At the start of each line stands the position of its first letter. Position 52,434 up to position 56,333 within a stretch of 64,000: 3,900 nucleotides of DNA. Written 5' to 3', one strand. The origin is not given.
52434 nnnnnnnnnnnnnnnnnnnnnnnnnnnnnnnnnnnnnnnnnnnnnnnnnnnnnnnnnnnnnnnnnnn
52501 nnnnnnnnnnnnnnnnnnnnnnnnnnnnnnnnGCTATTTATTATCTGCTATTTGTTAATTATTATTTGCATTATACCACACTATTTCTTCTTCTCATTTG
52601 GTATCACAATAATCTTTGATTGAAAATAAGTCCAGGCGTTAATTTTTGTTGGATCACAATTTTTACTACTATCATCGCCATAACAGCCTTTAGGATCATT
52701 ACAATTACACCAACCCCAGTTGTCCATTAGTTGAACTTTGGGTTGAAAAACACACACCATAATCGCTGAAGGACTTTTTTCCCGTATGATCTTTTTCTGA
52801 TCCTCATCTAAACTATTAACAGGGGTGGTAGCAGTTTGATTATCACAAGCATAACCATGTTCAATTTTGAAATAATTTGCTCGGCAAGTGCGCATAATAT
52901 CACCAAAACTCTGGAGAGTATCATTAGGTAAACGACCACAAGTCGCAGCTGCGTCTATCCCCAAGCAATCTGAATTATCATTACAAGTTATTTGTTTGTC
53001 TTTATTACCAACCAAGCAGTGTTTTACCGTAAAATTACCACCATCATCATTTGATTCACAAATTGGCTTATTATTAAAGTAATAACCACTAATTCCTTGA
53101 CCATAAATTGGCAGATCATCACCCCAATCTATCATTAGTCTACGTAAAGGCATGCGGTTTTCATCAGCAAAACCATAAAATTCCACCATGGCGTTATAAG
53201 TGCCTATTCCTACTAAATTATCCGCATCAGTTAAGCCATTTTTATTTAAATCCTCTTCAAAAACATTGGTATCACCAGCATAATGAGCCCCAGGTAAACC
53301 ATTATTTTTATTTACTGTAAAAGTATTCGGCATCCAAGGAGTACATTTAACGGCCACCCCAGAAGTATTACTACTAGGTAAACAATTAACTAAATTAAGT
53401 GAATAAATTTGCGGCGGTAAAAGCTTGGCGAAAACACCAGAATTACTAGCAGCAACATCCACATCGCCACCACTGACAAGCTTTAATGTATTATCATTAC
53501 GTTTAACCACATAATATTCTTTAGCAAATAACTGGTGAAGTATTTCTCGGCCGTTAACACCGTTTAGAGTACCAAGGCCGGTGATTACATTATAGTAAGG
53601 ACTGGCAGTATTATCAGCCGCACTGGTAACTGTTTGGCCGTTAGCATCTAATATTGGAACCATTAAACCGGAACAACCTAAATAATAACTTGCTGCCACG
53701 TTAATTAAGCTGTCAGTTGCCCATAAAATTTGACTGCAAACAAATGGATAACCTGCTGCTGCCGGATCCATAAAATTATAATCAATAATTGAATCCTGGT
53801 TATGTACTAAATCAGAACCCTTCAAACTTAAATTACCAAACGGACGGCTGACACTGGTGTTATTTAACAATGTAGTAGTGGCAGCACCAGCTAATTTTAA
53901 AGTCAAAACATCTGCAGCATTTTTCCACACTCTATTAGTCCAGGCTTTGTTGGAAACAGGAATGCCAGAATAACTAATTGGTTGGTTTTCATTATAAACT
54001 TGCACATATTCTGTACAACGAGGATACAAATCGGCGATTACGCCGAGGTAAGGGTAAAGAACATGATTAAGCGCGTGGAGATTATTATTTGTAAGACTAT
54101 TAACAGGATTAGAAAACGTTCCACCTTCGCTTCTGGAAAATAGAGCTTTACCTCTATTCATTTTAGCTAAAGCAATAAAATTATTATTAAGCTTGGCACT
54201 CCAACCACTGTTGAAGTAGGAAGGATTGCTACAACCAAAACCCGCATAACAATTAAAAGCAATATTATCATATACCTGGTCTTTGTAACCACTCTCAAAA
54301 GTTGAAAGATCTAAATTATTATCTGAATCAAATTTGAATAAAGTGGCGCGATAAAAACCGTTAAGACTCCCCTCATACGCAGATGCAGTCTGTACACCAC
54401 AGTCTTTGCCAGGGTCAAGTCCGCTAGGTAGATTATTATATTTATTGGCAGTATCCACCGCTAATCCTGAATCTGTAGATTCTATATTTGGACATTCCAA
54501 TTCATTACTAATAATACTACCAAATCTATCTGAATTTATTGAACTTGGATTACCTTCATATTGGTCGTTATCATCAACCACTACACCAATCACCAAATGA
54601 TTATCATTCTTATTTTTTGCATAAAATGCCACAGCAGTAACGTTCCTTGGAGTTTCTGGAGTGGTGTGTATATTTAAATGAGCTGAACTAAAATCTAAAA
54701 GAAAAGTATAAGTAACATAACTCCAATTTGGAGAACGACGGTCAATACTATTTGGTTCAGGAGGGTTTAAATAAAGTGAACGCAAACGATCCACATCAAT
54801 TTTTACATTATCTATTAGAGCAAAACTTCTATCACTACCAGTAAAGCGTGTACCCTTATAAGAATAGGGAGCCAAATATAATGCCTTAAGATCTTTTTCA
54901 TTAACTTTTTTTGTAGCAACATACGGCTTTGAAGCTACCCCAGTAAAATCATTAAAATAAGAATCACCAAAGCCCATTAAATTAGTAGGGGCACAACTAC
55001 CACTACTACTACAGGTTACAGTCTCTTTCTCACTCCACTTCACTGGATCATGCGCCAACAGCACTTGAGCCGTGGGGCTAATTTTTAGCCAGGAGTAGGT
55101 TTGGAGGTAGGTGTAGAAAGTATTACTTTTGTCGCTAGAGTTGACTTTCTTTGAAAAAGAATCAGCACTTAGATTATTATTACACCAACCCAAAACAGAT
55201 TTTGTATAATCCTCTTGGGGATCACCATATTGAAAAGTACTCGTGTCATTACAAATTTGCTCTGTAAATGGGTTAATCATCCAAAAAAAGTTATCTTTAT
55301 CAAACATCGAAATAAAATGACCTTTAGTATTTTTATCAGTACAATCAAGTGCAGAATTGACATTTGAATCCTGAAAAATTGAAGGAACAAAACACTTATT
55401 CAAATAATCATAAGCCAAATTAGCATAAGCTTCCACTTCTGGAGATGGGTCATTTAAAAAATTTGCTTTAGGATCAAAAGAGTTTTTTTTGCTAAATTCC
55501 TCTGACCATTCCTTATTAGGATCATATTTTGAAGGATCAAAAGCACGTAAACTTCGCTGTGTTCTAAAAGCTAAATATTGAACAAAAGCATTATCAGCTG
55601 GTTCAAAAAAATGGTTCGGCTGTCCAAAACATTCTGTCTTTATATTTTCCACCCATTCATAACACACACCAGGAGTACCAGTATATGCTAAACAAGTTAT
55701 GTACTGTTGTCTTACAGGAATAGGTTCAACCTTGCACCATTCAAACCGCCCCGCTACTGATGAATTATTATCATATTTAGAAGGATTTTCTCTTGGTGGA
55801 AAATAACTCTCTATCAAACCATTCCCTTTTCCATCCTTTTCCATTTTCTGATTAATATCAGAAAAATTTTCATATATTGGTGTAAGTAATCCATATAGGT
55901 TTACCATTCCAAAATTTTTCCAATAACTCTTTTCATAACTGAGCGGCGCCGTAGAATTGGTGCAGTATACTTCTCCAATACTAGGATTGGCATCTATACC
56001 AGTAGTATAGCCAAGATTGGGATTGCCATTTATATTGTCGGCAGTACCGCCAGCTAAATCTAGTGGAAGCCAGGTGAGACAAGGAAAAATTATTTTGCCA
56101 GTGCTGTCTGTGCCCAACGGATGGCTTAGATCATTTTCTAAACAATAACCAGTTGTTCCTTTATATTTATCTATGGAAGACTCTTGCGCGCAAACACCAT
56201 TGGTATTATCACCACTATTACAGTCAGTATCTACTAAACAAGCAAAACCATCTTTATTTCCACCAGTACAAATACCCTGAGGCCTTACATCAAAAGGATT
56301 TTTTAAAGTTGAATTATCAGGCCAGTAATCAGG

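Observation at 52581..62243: A 3220-aa secreted, Cys-rich giant protein embedded in the T4SS-like operon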

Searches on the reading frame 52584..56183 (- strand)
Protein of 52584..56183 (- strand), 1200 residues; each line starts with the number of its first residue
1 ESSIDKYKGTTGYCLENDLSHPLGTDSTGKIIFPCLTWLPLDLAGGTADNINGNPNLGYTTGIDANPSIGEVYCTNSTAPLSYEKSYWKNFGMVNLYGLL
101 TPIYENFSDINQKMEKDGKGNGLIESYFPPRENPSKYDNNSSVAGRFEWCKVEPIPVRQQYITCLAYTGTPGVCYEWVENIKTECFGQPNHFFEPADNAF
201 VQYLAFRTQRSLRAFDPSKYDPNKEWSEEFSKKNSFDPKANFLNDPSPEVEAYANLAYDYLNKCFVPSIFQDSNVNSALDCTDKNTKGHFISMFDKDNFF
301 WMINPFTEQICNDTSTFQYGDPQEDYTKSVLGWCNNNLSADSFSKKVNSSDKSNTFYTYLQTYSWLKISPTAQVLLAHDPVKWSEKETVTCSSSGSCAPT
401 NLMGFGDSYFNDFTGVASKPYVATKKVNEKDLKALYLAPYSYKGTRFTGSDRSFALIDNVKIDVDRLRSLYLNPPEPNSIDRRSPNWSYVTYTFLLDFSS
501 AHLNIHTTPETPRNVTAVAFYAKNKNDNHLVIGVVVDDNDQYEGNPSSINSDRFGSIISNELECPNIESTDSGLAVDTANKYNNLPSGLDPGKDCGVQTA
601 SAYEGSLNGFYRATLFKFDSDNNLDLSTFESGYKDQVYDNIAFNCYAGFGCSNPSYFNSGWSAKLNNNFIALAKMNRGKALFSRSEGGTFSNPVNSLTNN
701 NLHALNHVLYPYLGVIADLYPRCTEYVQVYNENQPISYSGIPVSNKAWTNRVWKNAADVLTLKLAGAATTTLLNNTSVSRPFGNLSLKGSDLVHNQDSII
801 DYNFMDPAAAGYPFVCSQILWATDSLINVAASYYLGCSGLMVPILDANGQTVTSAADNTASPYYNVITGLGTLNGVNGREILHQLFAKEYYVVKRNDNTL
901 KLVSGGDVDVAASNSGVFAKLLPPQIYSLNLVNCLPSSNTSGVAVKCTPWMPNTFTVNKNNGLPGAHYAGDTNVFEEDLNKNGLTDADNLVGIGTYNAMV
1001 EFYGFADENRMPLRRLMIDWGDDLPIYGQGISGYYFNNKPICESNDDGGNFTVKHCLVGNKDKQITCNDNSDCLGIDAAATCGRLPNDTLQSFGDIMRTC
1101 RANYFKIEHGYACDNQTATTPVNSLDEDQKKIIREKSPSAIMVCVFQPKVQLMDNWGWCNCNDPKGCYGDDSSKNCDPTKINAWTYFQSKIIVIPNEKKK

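Call 67: predict_structure(alignment_id=A6)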
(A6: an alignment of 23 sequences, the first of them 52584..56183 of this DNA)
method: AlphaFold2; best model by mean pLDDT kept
length: 1200 residues; sequences in the alignment: 23
mean_pLDDT: 42.5   pTM: 0.41
mean pLDDT of the five models: 42.5, 41.9, 41.8, 41.3, 40.4
residues with pLDDT >= 90: 91; 70-90: 112; 50-70: 57; < 50: 940
segments of 3 or more residues with pLDDT < 50: 1-25, 27-618, 620-919, 940-943, 964-975, 1170-1173
pLDDT, mean of each block of 10 residues (from residue 1): 33 30 41 32 31 32 30 30 26 26 30 27 28 29 25 26 25 27 29 28 25 27 35 37 33 28 31 30 28 28 29 27 30 29 30 29 28 28 28 30 28 31 32 29 27 27 33 32 30 26 33 36 38 37 35 34 30 29 32 31 28 36 39 26 26 29 28 28 31 34 37 30 31 38 35 35 39 34 36 40 38 34 39 36 37 37 37 38 36 34 35 39 83 61 68 87 52 51 61 92 80 85 86 78 75 87 88 83 76 78 92 92 91 90 95 81 60 62 85 78
secondary structure, 60 per line:
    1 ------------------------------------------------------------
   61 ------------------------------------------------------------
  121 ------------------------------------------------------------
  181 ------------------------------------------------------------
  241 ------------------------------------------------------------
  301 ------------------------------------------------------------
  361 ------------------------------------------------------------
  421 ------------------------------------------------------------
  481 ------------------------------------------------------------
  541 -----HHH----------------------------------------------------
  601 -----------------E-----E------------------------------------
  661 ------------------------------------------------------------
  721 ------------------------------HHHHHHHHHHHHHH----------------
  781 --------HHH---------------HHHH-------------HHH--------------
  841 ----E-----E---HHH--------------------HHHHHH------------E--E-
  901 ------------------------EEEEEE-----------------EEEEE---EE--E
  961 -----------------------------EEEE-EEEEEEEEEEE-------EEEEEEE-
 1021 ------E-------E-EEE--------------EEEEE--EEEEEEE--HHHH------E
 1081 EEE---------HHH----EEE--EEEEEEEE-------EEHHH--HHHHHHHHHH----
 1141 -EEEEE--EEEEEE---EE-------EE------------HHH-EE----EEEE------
elements in order (helices of 4 or more, strands of 3 or more residues): H751-764 H807-810 H878-883 E925-930 E948-952 E990-993 E995-1005 E1013-1019 E1037-1039 E1054-1058 E1061-1067 H1070-1073 E1080-1083 E1100-1102 E1105-1112 H1127-1136 E1142-1146 E1149-1154 E1191-1194

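Call 69: fold_search(model_id=the predicted structure, library=pdb)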
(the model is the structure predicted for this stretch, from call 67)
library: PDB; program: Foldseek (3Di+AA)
matches with E <= 10: 1061; with E <= 0.001: 0
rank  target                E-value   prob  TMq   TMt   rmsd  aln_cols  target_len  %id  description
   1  3rkp_A                2.0e-02  0.51  0.06  0.19  14.2       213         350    7  Crystal structure of BcpA*(D312A), the major pilin subunit of Bacillus cereus (released 2012-05-30)
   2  1ajw_MODEL_1_A        3.7e-02  0.25  0.07  0.33  14.7       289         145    6  STRUCTURE OF RHOGDI: A C-TERMINAL BINDING DOMAIN TARGETS AN N-TERMINAL INHIBITORY PEPTIDE TO GTPASES, NMR, 20  (released 1997-11-19)
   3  3kpt_A                4.4e-02  0.44  0.06  0.19  14.1       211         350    8  Crystal structure of BcpA, the major pilin subunit of Bacillus cereus (released 2009-11-24)
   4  1fst_A                4.7e-02  0.28  0.06  0.36  14.5       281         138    8  CRYSTAL STRUCTURE OF TRUNCATED HUMAN RHOGDI TRIPLE MUTANT (released 2001-05-02)
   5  3kpt_B                6.2e-02  0.25  0.06  0.16  13.6       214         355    8  Crystal structure of BcpA, the major pilin subunit of Bacillus cereus (released 2009-11-24)
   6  1qvy_A                1.3e-01  0.20  0.05  0.31  14.7       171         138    6  Crystal structure of RhoGDI K(199,200)R double mutant (released 2004-02-10)
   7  1kmt_A                1.3e-01  0.11  0.05  0.29  14.9       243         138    8  Crystal structure of RhoGDI Glu(154,155)Ala mutant (released 2002-12-11)
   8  2jhz_A                1.4e-01  0.14  0.06  0.33  15.3       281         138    7  CRYSTAL STRUCTURE OF RHOGDI E155S, E157S MUTANT (released 2007-05-08)
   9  1rho_C                1.4e-01  0.21  0.06  0.35  14.8       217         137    6  STRUCTURE OF RHO GUANINE NUCLEOTIDE DISSOCIATION INHIBITOR (released 1997-10-15)
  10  1ft3_B                2.2e-01  0.16  0.06  0.35  15.2       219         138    7  CRYSTAL STRUCTURE OF TRUNCATED RHOGDI K141A MUTANT (released 2001-05-02)
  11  3pg2_B                2.2e-01  0.13  0.06  0.20  17.5       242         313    9  The Crystal structure of the major pilin GBS80 of Streptococcus agalactiae 35 kDa C-terminal fragment (released 2011-03-02)
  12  1pu5_A                2.2e-01  0.04  0.05  0.21  15.2       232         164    8  GM2-activator Protein crystal structure (released 2004-06-29)
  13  5fr2_B                2.3e-01  0.10  0.06  0.27  15.7       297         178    7  Farnesylated RhoA-GDP in complex with RhoGDI-alpha, lysine acetylated at K178 (released 2016-01-13)
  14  4f38_B                2.3e-01  0.10  0.06  0.25  15.3       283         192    6  Crystal structure of geranylgeranylated RhoA in complex with RhoGDI in its active GPPNHP-bound form (released 2012-05-23)
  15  1rho_A                2.4e-01  0.11  0.06  0.33  15.3       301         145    8  STRUCTURE OF RHO GUANINE NUCLEOTIDE DISSOCIATION INHIBITOR (released 1997-10-15)
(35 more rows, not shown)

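Call 79: fold_search(model_id=the predicted structure, library=viral)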
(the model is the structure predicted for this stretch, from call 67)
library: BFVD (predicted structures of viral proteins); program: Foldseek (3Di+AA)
matches with E <= 10: 124; with E <= 0.001: 0
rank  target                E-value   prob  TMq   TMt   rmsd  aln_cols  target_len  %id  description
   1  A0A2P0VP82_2          3.2e-03  0.11  0.05  0.04  65.0      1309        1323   13  Uncharacterized protein [Tetraselmis virus 1]
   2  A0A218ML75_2          1.3e-02  0.10  0.04  0.06  45.3       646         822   13  Uncharacterized protein [uncultured virus]
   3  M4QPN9                1.5e-02  0.08  0.05  0.06  59.7       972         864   11  Uncharacterized protein [Tetraselmis viridis virus S1]
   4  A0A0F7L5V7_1          6.1e-02  0.07  0.05  0.06  47.1      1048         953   12  Uncharacterized protein [uncultured marine virus]
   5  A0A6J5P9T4            1.7e-01  0.04  0.04  0.04  53.5       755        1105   11  Uncharacterized protein [uncultured Caudovirales phage]
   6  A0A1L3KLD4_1          1.8e-01  0.05  0.03  0.04  38.0       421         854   10  (no name in the UniProt tables at hand)
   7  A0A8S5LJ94            1.9e-01  0.04  0.04  0.05  45.5       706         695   12  Uncharacterized protein [Siphoviridae sp. ct3o911]
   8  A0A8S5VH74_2          2.5e-01  0.02  0.05  0.06  36.7       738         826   13  Uncharacterized protein [Myoviridae sp. ctkfK18]
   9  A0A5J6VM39            3.7e-01  0.01  0.04  0.06  26.6       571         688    9  Uncharacterized protein [Megaviridae environmental sample]
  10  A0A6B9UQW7            4.7e-01  0.04  0.03  0.07  52.3       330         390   13  (no name in the UniProt tables at hand)
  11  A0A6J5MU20            5.9e-01  0.03  0.05  0.06  63.9       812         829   13  Uncharacterized protein [uncultured Caudovirales phage]
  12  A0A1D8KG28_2          6.6e-01  0.02  0.04  0.04  54.6       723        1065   13  Uncharacterized protein [Synechococcus phage S-CAM1]
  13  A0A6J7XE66            7.3e-01  0.03  0.05  0.09  33.5       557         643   10  Uncharacterized protein [uncultured Caudovirales phage]
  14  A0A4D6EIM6            8.7e-01  0.03  0.04  0.08  33.1       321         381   16  Uncharacterized protein [Pandoravirus celtis]
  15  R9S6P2                1.0e+00  0.01  0.04  0.05  48.8       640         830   11  Uncharacterized protein (Fragment) [Prochlorococcus phage P-SSM3]
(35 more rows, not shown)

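Call 81: search_solved_structures(query=A6, max_evalue=1)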
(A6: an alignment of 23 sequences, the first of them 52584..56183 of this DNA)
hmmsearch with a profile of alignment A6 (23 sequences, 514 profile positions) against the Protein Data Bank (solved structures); distinct sequences matched with E-value up to 1: 0.

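Call 87: search_protein_families(library=pfam, alignment_id=A6, max_evalue=0.01)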
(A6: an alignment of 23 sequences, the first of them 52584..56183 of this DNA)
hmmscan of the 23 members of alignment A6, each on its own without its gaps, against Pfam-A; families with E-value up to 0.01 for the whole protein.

A. member 1, window:52584-56183:- (1200 aa): 0 families

B. families by the number of members that match (of 23 scanned): 2 families
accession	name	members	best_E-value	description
PF01839.29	FG-GAP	1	0.0016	FG-GAP repeat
PF14625.12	Lustrin_cystein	1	0.0028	Lustrin, cysteine-rich repeated domain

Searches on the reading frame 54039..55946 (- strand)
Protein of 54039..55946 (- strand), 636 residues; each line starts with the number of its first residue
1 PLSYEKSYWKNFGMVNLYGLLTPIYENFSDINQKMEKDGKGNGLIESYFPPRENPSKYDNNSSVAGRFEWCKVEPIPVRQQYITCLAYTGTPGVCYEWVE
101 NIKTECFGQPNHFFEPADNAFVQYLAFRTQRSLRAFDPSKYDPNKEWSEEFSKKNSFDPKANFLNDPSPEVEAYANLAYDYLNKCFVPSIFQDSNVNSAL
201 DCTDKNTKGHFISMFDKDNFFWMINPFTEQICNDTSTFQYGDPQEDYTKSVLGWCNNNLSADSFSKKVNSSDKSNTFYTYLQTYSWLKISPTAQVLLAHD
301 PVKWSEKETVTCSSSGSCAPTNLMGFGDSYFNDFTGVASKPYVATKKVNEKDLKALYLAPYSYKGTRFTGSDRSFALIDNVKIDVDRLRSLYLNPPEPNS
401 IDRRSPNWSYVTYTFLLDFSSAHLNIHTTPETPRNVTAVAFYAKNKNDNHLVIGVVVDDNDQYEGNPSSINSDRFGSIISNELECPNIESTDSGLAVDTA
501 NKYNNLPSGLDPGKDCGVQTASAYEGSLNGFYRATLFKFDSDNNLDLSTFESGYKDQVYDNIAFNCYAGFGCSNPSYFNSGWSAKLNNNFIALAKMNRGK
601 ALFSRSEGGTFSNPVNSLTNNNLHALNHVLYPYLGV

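Call 37: search_protein_representatives(protein=window:54039-55946:-)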
Query: 636 residues. Proteins with E-value up to 0.001 (for the whole library): 1; up to 1e-10: 1; up to 1e-30: 1. The best 1 are listed.
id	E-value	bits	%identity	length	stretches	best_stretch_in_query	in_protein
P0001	0.0e+00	1483.2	100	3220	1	1-636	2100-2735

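Call 84: search_protein_families(library=pfam, alignment_id=A7, max_evalue=0.01)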
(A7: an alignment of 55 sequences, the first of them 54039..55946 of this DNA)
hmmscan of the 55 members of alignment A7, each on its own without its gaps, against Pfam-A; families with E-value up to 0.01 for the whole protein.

A. member 1, window:54039-55946:- (636 aa): 0 families

B. families by the number of members that match (of 55 scanned): 1 family
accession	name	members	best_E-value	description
PF25565.1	Ubiquitin_At1g33420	1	0.0053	At1g33420-like, ubiquitin-like domain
